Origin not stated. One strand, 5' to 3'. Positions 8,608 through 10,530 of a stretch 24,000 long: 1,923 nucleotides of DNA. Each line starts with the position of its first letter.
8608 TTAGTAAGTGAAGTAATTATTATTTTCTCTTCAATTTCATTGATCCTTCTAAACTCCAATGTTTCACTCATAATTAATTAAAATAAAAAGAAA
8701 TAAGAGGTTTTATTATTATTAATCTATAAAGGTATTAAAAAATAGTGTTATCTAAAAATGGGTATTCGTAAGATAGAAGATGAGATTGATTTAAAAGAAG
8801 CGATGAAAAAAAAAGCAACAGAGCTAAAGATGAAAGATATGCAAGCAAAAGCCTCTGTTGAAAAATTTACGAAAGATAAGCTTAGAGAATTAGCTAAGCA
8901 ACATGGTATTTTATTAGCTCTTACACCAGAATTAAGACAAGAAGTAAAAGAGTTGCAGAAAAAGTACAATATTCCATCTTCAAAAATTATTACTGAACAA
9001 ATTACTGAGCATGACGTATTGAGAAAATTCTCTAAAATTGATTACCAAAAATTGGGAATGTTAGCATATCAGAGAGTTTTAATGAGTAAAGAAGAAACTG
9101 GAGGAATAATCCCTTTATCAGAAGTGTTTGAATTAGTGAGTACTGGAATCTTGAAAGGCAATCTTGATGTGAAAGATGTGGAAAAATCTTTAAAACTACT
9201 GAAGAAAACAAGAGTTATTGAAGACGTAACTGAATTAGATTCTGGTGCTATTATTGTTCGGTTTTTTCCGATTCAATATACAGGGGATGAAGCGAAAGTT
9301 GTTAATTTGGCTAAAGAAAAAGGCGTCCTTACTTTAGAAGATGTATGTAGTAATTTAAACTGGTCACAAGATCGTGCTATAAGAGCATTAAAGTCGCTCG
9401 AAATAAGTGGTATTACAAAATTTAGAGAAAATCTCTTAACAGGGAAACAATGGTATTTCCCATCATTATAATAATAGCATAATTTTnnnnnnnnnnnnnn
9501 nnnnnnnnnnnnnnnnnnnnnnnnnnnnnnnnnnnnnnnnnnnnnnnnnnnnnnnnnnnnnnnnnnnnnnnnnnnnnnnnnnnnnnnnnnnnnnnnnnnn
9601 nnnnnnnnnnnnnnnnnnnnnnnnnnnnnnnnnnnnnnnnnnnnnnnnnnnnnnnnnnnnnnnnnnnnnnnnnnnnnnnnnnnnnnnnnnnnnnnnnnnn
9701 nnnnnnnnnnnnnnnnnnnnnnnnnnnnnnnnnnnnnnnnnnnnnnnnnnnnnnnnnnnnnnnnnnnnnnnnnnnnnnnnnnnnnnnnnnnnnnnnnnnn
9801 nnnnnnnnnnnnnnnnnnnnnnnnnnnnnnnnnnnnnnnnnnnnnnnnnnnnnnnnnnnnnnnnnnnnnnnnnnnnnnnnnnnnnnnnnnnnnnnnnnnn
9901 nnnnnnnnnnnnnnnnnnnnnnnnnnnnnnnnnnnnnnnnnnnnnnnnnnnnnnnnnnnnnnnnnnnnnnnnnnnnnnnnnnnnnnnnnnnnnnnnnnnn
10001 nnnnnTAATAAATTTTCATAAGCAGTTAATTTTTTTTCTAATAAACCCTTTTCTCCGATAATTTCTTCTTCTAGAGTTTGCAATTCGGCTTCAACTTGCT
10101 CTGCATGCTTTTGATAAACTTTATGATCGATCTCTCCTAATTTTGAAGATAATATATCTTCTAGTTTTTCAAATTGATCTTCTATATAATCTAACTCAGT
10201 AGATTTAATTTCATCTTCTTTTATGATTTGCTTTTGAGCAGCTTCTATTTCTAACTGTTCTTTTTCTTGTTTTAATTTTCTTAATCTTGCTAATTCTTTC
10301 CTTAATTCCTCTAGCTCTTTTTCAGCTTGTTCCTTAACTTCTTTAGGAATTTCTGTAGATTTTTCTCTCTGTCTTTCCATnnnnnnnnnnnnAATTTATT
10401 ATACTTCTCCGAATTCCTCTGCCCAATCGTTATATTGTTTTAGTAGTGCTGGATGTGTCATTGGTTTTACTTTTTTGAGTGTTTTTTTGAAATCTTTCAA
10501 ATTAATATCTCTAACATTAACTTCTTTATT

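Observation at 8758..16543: Eukaryote-type ESCRT machinery (ESCRT-II + Vps4 + ESCRT-III) in an archaeal genome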

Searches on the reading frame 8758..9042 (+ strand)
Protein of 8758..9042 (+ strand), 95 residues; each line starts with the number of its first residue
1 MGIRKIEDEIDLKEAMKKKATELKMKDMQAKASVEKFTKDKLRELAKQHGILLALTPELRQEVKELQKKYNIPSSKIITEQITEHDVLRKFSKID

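Call 82: search_protein_families(library=pfam, proteins=[window:8758-9042:+], max_evalue=10)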
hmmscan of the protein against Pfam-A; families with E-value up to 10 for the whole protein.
window:8758-9042:+ (95 aa): 8 families
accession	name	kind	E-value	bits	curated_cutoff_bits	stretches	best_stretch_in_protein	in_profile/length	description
PF03102.20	NeuB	-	5.6e-05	23.2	22.1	1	17-93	36-111/241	NeuB family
PF25223.1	DUF7841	-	0.059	14.1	25.2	1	12-53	16-55/114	Domain of unknown function (DUF7841)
PF11834.13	KHA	-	0.086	13.3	29.6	1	43-84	14-52/67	KHA, dimerisation domain of potassium ion channel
PF12651.13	RHH_3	-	0.093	13.2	21.6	1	54-80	8-34/44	Ribbon-helix-helix domain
PF22513.2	FitA-like_RHH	-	0.15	12.5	27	1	38-50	12-24/39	Antitoxin FitA-like, ribbon-helix-helix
PF01471.23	PG_binding_1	-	0.17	12.5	23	1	57-81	28-52/57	Putative peptidoglycan binding domain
PF07334.18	IFP_35_N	-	0.36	11.4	23.2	1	55-77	19-41/76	Interferon-induced 35 kDa protein (IFP 35) N-terminus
PF02037.33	SAP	-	0.38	10.9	23.9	1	34-51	2-19/37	SAP domain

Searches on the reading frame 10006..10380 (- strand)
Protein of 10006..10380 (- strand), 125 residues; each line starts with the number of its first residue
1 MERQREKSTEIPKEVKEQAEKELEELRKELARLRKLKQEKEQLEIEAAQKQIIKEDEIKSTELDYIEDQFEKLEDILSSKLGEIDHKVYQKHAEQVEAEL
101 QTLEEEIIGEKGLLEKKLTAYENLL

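Call 82: search_protein_families(library=pfam, proteins=[window:10006-10380:-], max_evalue=10)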
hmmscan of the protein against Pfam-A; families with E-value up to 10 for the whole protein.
window:10006-10380:- (125 aa): 14 families
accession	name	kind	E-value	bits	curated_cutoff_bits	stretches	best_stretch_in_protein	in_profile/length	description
PF21329.2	CYP38_PsbQ-like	-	0.00056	20.8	27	2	8-54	61-107/117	Peptidyl-prolyl cis-trans isomerase CYP38-like, PsbQ-like domain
PF12026.14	CAS_C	-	0.29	11.4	25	1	14-107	21-95/197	Crk-Associated Substrate C-terminal domain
PF15011.11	CA109-like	-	0.36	11.1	27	2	16-49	65-98/161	Ribosome biogenesis protein C1orf109-like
PF01645.23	Glu_synthase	-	0.47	10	20.4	1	8-61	8-62/369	Conserved region in glutamate synthase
PF18641.6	LidA_Long_CC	-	0.59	10.4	26.5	1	10-54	112-156/177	LidA long coiled-coil domain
PF03961.19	FapA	-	0.69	9.9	31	1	6-107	156-256/272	Flagellar Assembly Protein A beta solenoid domain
PF15499.12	Peptidase_C98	-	1.7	8.7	27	1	4-33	62-91/272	Ubiquitin-specific peptidase-like, SUMO isopeptidase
PF02601.20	Exonuc_VII_L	-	1.9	8.3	35.9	1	8-108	177-274/315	Exonuclease VII, large subunit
PF10372.14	CdaS_N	-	2.7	8.6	27.2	0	25-79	9-59/69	Diadenylate cyclase CdaS, N-terminal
PF13729.12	TraF_2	-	3.4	7.2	25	1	61-106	37-77/264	F plasmid transfer operon, TraF, protein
PF14362.11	DUF4407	-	3.7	7.2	31.3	1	2-112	115-230/297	Domain of unknown function (DUF4407)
PF19491.4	DUF6026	-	4.6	7.7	26.6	1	33-49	22-38/51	Family of unknown function (DUF6026)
PF19745.5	FUT8_N_cat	-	5.3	6.1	27.6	1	10-106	29-126/499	Alpha-(1,6)-fucosyltransferase N- and catalytic domains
PF09969.14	DUF2203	-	5.8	8.1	24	0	17-86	6-71/122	Uncharacterized conserved protein (DUF2203)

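Call 87: search_protein_representatives(protein=window:10006-10380:-)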
Query: 125 residues. Proteins with E-value up to 0.001 (for the whole library): 17; up to 1e-10: 10; up to 1e-30: 3. The best 17 are listed.
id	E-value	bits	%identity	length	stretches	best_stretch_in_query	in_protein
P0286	3.2e-34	133.8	71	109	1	1-109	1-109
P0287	7.7e-32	126.1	64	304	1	1-125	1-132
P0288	1.4e-31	125.3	63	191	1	1-125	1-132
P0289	7.7e-26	106.9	57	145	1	4-125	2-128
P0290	8.4e-22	93.9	62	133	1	1-96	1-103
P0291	1.1e-20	90.3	62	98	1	1-91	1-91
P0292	4.3e-16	75.5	50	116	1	1-113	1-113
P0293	1.2e-13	67.7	48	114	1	1-100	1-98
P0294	9.5e-13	64.8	44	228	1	15-124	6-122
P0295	3.7e-12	62.9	67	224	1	74-125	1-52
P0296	1.4e-10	57.8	49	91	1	1-90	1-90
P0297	1.6e-09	54.4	44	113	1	6-116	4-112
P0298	2.8e-08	50.4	68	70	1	1-53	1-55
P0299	6.0e-06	42.9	48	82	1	1-79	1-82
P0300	5.3e-05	39.9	40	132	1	61-125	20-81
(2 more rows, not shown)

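Call 88: search_protein_families(library=pfam, proteins=[P0287, P0288, P0289, P0294, P0295, P0300, P0290], max_evalue=0.001)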
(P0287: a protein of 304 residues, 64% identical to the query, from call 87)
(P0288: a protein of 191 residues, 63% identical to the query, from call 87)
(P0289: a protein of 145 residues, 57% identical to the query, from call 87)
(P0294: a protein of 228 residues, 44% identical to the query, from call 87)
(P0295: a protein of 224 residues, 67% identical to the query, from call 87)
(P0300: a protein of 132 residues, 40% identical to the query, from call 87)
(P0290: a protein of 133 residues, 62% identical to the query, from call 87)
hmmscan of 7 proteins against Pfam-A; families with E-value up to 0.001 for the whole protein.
P0287 (304 aa): 1 family
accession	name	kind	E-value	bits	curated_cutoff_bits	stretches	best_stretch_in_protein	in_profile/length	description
PF05871.18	ESCRT-II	-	5.6e-11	43.3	27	1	154-264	12-129/138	ESCRT-II complex subunit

P0288 (191 aa): 0 families

P0289 (145 aa): 0 families

P0294 (228 aa): 1 family
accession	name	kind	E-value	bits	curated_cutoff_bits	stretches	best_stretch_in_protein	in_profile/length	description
PF05871.18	ESCRT-II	-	4.9e-07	30.5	27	1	153-228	20-101/138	ESCRT-II complex subunit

P0295 (224 aa): 1 family
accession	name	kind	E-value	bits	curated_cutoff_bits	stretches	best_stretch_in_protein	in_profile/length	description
PF05871.18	ESCRT-II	-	6.1e-11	43.1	27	1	84-184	22-129/138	ESCRT-II complex subunit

P0300 (132 aa): 0 families

P0290 (133 aa): 0 families
